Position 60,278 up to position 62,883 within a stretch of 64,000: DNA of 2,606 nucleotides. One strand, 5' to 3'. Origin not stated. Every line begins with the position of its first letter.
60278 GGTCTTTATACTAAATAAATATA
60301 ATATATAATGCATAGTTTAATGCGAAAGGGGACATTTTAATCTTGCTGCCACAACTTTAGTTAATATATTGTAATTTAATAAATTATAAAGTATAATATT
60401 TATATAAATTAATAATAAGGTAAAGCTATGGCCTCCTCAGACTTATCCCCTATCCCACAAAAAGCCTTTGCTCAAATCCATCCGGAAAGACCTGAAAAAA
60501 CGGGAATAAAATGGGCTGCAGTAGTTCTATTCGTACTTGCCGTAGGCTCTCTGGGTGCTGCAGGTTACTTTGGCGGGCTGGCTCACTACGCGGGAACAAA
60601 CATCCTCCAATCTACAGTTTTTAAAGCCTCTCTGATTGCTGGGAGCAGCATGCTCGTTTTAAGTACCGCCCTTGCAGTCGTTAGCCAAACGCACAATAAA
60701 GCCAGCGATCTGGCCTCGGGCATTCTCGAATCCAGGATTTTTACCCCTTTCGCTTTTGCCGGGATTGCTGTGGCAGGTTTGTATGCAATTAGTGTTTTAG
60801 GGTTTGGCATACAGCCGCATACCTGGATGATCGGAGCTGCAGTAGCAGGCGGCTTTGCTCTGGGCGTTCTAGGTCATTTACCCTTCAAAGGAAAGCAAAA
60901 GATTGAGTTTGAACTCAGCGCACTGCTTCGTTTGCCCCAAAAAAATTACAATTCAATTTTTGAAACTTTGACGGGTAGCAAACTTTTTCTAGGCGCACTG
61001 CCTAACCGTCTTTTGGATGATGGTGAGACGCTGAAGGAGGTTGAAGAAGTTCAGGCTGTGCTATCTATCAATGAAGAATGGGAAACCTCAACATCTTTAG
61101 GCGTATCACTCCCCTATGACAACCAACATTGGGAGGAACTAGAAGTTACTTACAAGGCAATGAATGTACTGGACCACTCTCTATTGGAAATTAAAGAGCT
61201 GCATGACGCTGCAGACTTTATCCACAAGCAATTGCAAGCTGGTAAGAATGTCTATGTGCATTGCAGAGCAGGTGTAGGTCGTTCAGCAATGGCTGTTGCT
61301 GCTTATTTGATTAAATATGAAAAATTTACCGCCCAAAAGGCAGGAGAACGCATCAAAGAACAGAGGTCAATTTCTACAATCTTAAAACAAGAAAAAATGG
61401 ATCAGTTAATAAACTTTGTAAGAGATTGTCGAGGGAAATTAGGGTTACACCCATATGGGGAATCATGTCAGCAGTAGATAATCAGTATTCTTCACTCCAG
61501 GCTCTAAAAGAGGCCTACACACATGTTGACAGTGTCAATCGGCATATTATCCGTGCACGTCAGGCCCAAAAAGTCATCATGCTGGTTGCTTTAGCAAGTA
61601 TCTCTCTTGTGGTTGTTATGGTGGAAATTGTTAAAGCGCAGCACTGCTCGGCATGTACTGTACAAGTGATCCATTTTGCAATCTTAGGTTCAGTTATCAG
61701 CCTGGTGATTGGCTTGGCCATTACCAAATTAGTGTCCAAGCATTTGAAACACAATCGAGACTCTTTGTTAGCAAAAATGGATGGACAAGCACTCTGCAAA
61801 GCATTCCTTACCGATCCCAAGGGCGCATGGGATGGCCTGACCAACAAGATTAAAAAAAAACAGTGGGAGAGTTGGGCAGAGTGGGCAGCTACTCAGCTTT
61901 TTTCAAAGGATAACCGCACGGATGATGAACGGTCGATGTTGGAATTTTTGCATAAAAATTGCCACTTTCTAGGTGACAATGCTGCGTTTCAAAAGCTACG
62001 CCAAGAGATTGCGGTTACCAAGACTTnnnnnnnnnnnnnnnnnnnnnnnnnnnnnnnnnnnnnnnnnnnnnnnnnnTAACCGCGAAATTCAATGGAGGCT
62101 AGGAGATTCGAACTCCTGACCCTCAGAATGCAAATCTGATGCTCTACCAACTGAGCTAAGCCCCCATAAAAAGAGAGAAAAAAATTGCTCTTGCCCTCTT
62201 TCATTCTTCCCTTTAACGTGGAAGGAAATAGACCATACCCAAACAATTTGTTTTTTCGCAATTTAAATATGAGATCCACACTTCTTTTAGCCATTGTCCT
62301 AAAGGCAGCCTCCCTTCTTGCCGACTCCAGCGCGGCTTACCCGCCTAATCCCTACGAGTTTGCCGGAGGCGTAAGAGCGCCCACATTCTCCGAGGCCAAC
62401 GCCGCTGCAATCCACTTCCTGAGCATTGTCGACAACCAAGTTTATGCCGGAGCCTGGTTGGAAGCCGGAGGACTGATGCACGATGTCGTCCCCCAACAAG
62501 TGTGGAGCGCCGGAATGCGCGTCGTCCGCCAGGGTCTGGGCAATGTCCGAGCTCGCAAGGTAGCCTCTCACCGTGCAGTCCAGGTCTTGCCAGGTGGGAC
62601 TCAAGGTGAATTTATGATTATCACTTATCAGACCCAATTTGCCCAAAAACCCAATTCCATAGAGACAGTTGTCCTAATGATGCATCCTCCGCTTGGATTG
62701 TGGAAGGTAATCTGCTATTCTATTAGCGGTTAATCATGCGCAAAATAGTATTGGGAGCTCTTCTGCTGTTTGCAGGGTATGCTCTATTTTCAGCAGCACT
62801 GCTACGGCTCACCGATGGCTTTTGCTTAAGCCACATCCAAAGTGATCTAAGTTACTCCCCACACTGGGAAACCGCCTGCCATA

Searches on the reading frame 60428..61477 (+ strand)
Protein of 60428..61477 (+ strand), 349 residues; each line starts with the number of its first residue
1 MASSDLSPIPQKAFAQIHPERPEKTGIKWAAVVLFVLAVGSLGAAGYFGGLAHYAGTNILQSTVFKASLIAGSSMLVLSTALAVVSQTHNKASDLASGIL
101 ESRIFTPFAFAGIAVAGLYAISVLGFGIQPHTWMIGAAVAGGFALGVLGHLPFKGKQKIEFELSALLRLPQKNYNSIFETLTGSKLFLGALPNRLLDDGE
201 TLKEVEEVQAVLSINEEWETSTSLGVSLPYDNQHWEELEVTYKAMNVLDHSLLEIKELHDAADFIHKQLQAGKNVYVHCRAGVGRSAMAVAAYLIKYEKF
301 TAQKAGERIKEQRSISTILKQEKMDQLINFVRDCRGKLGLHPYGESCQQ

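Call 70: search_protein_families(library=pfam, proteins=[window:60428-61477:+], max_evalue=0.00001)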
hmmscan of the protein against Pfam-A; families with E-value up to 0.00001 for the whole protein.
window:60428-61477:+ (349 aa): 3 families
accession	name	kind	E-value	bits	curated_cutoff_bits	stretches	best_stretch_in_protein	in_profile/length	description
PF00782.25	DSPc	-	4e-19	69.2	33.5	1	236-330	36-130/133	Dual specificity phosphatase, catalytic domain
PF22785.1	Tc-R-P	-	1.3e-08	35.7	27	1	240-296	47-103/106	Polymorphic toxin system, DSP-PTPase phosphatase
PF22784.1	PTP-SAK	-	4.4e-07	30.5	27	1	197-304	22-118/153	Swiss Army Knife protein, DSP-PTPase phosphatase domain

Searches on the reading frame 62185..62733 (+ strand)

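Call 70: search_protein_families(library=pfam, proteins=[window:62185-62733:+], max_evalue=0.00001)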
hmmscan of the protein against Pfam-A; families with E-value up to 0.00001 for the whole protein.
window:62185-62733:+ (182 aa): 1 family
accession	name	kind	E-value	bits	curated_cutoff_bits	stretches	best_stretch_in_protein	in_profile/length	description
PF13211.12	DUF4019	-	3.2e-21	76.1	26.5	1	75-178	2-104/104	Protein of unknown function (DUF4019)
